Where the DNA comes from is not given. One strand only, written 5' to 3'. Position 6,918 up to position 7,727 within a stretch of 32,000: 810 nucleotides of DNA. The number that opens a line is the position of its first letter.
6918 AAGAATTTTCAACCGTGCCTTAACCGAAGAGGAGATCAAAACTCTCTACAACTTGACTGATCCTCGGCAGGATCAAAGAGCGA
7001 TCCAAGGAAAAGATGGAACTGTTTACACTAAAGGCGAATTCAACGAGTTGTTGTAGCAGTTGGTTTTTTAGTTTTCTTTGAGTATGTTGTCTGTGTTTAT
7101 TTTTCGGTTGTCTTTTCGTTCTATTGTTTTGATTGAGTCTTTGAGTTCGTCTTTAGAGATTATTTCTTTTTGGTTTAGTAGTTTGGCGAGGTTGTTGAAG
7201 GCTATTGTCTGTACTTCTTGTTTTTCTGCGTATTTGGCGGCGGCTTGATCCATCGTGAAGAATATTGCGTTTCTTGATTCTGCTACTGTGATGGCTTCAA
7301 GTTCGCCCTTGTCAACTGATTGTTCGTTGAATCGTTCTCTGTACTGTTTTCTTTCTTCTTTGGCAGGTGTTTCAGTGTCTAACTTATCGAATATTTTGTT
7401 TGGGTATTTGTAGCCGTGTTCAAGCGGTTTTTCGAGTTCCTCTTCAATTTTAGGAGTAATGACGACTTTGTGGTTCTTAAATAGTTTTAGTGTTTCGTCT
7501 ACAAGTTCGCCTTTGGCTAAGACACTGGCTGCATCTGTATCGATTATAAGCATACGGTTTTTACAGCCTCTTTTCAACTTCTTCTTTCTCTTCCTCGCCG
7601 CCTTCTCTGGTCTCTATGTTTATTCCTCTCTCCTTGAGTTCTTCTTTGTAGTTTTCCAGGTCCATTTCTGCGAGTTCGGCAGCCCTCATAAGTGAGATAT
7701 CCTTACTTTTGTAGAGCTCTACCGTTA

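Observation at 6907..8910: Two complete TA operons, each bracketed by diverged direct copies of the last ~145 nt of the LamG gene (cassette-like array)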

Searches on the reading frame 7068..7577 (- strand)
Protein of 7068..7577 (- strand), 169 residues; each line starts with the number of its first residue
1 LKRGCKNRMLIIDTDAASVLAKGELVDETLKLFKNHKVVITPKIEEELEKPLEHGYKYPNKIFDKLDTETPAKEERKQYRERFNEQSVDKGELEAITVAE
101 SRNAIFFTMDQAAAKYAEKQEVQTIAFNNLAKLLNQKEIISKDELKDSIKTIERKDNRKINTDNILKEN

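Call 8: search_protein_families(library=pfam, proteins=[window:7068-7577:-], max_evalue=0.01)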
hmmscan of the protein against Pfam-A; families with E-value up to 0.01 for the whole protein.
window:7068-7577:- (169 aa): 0 families

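Call 17: find_encoding_contigs(protein=window:7068-7577:-, flank=10000, max_places=10)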
Protein window:7068-7577:- (169 aa): no gene with exactly this product is on record in the collection.

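Call 36: search_protein_families(library=pfam, proteins=[window:7068-7577:-], max_evalue=5)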
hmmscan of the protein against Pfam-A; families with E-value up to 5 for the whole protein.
window:7068-7577:- (169 aa): 2 families
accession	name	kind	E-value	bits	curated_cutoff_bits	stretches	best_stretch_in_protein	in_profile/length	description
PF16575.11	CLP1_P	-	0.069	13.4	26.6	1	6-87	102-181/188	mRNA cleavage and polyadenylation factor CLP1 P-loop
PF09734.15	Tau95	-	0.7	11.1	23.7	1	56-159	16-104/144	RNA polymerase III transcription factor (TF)IIIC subunit HTH domain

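Call 37: search_protein_families(library=ncbifam, proteins=[window:7068-7577:-], max_evalue=1)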
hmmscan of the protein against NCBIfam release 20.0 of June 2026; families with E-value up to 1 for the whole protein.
window:7068-7577:- (169 aa): 1 family
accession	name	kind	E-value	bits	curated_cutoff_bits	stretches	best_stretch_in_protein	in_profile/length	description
NF003344.0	PRK04358.1-5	equivalog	0.0011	18.3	241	1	68-136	119-188/194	hypothetical protein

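Call 38: find_homologous_proteins(query=window:7071-7553:-, max_evalue=0.001)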
Query seq(161 aa) (161 aa): 29 proteins with E <= 0.001 among 109 candidates.
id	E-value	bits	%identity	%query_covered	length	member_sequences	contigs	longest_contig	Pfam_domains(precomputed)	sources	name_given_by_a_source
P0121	4.4e-94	330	100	100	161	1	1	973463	PF11848.14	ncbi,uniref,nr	ncbi:hypothetical protein [Candidatus Nanohalobium constans]|uniref:PIN domain-containing protein n=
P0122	4.7e-84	297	91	99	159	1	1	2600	PF11848.14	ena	-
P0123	2.3e-75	269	80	99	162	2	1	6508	PF11848.14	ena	-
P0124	2.4e-75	269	82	99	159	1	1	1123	PF11848.14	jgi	jgi:predicted nucleic acid-binding protein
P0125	6.3e-75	268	82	99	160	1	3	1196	PF11848.14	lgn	-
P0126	8.1e-75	268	81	99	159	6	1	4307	PF11848.14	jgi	-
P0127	1.9e-74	266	82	99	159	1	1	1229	PF11848.14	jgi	jgi:predicted nucleic acid-binding protein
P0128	8.6e-74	264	79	99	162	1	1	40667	PF11848.14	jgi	jgi:predicted nucleic acid-binding protein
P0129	3.2e-73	262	77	99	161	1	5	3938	PF11848.14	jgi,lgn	jgi:predicted nucleic acid-binding protein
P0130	5.6e-73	262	80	95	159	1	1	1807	PF11848.14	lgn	-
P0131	6.4e-73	261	77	99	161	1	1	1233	PF11848.14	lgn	-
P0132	9.3e-73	261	76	99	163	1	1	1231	PF11848.14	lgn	-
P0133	2.3e-72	260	76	99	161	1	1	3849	PF11848.14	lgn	-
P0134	8.8e-72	258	78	100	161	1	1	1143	PF11848.14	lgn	-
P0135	1.2e-66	241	73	100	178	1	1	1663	PF11848.14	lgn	-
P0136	7.7e-66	238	70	98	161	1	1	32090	PF11848.14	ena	-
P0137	1.9e-63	231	66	98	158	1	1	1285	PF11848.14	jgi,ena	-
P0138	6.2e-63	229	69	98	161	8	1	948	PF11848.14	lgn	-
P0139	5.9e-60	219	72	79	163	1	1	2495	PF11848.14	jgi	jgi:predicted nucleic acid-binding protein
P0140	3.5e-59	217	65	90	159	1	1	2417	PF11848.14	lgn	-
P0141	3.1e-58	214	63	99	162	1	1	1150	PF11848.14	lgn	-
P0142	1.3e-56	209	62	99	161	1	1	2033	PF11848.14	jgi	jgi:predicted nucleic acid-binding protein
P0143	1.8e-53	198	60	99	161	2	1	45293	PF11848.14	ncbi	ncbi:MAG: hypothetical protein ABEK16_03550 [Candidatus Nanohalobium sp.]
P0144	9.8e-52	193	81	68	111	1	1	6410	PF11848.14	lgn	-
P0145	8.1e-50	187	58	98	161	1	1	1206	PF11848.14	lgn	-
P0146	8.1e-50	187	80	68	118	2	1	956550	PF11848.14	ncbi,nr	ncbi:MAG: hypothetical protein BRC29_00205 [Nanohaloarchaea archaeon SW_7_43_1]|nr:MAG: hypothetical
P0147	1.2e-49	186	57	99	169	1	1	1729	PF11848.14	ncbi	ncbi:MAG: hypothetical protein ABEK04_01370 [Candidatus Nanohalobium sp.]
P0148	3.5e-48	181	58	98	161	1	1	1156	PF11848.14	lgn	-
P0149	1.4e-40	157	50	98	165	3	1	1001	PF11848.14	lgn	-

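Call 40: find_encoding_contigs(protein=P0122, flank=10000, max_places=5)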
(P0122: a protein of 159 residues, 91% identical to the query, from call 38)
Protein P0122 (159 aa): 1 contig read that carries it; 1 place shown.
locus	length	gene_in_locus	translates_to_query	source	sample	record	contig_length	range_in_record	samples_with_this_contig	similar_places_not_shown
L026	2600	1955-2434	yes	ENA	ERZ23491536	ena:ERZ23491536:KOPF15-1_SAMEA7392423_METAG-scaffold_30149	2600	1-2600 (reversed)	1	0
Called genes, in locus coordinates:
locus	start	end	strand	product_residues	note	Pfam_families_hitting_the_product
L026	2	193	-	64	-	?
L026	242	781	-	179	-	-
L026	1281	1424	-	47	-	-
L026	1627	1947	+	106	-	PF01402:RHH_1 (weak), PF17723:RHH_8 (weak), PF03683:UPF0175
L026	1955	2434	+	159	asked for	PF11848:DUF3368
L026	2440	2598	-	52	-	?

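Call 41: find_encoding_contigs(protein=P0128, flank=10000, max_places=5)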
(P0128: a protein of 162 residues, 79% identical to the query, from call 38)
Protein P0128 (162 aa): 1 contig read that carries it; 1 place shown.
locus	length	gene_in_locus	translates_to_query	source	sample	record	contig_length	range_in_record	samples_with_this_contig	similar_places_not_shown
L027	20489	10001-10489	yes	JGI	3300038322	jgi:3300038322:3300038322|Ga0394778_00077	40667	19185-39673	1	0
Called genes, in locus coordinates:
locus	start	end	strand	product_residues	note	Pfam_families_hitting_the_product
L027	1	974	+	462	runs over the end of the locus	PF19295:SufBD_N, PF01458:SUFBD_core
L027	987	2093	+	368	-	PF01458:SUFBD_core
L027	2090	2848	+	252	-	PF13175:AAA_15 (faint), PF02463:SMC_N (weak), PF00005:ABC_tran, PF13304:AAA_21 (faint)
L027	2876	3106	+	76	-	-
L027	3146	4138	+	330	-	PF01336:tRNA_anti-codon (faint), PF08646:Rep_fac-A_C (weak)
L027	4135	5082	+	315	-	PF14520:HHH_5, PF00154:RecA_N, PF08423:Rad51, PF13481:AAA_25, PF06745:ATPase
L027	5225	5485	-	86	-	PF05239:PRC (weak)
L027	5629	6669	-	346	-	PF04389:Peptidase_M28 (faint), PF05343:Peptidase_M42, PF01546:Peptidase_M20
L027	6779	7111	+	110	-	PF04186:FxsA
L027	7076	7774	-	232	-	PF19107:DUF5794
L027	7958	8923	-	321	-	PF02073:Peptidase_M29 (faint), PF26233:NicX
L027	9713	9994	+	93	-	PF17723:RHH_8 (weak), PF03683:UPF0175 (weak)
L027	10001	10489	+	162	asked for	PF11848:DUF3368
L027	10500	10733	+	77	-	-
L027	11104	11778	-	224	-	-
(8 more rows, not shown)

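Call 49: find_encoding_contigs(protein=P0129, flank=10000, max_places=10)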
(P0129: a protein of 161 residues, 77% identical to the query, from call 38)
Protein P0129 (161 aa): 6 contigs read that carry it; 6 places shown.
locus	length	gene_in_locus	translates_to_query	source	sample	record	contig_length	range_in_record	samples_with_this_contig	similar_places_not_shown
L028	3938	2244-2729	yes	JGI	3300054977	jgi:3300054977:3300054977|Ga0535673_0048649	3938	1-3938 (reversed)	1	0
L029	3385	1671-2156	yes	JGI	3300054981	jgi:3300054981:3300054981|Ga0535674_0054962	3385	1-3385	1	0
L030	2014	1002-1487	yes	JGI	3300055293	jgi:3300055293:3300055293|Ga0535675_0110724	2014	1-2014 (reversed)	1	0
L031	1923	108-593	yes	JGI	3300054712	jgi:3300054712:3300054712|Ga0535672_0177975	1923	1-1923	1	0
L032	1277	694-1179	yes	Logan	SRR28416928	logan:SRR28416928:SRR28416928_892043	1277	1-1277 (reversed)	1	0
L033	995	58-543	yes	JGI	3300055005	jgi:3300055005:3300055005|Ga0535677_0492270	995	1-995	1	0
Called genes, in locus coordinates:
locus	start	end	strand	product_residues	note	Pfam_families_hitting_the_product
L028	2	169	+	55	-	?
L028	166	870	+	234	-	PF13385:Laminin_G_3, PF02973:Sialidase (weak)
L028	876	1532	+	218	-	PF13385:Laminin_G_3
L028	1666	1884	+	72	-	PF26688:RHH_12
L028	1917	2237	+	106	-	PF01402:RHH_1, PF17723:RHH_8 (weak), PF24001:DUF7317 (faint), PF03683:UPF0175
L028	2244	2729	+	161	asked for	PF11848:DUF3368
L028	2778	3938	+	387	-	?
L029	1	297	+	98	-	?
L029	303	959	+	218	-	PF13385:Laminin_G_3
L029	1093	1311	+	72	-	PF26688:RHH_12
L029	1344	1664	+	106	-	PF01402:RHH_1, PF17723:RHH_8 (weak), PF24001:DUF7317 (faint), PF03683:UPF0175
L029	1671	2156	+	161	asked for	PF11848:DUF3368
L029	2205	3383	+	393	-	?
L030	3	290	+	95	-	?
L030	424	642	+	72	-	PF26688:RHH_12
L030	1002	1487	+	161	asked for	PF11848:DUF3368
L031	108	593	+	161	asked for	PF11848:DUF3368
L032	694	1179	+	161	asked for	PF11848:DUF3368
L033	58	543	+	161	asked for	PF11848:DUF3368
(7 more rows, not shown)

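Call 50: find_related_loci(query=P0121, collection=viral_contigs, flank=6000)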
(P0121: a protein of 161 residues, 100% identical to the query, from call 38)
Query P0121 (161 aa) in viral_contigs; peptide patterns used: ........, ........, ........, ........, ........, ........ (x = any residue, [..] = any of these).
6 stretches matched a pattern, but none encodes a relative of the query by tblastn (E <= 1e-3).

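Call 56: find_encoding_contigs(protein=P0143, flank=10000, max_places=5)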
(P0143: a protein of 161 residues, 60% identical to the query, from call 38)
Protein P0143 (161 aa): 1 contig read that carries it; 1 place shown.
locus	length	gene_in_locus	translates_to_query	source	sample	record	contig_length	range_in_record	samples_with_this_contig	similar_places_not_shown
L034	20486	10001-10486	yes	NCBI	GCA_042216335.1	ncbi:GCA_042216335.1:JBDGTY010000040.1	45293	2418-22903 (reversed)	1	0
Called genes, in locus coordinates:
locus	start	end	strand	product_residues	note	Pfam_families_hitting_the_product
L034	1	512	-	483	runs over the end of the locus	PF01676:Metalloenzyme, PF06415:iPGM_N, PF01663:Phosphodiest (weak)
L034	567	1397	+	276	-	-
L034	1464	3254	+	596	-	-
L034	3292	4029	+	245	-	-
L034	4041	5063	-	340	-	PF00752:XPG_N, PF01367:5_3_exonuc (faint), PF00867:XPG_I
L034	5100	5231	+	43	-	-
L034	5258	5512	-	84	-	PF00736:EF1_GNE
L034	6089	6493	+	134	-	-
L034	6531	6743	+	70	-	-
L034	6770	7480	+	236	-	-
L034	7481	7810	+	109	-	PF02643:DUF192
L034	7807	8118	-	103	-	-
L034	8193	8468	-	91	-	-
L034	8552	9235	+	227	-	PF04981:NMD3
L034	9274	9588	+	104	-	PF01176:eIF-1a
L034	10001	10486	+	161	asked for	PF11848:DUF3368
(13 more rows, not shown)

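Call 77: search_dna_similar(query=P0121, collection=plasmids, mode=protein, max_rows=8)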
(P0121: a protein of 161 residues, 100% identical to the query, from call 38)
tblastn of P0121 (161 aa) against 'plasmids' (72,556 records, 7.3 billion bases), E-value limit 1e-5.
No match.
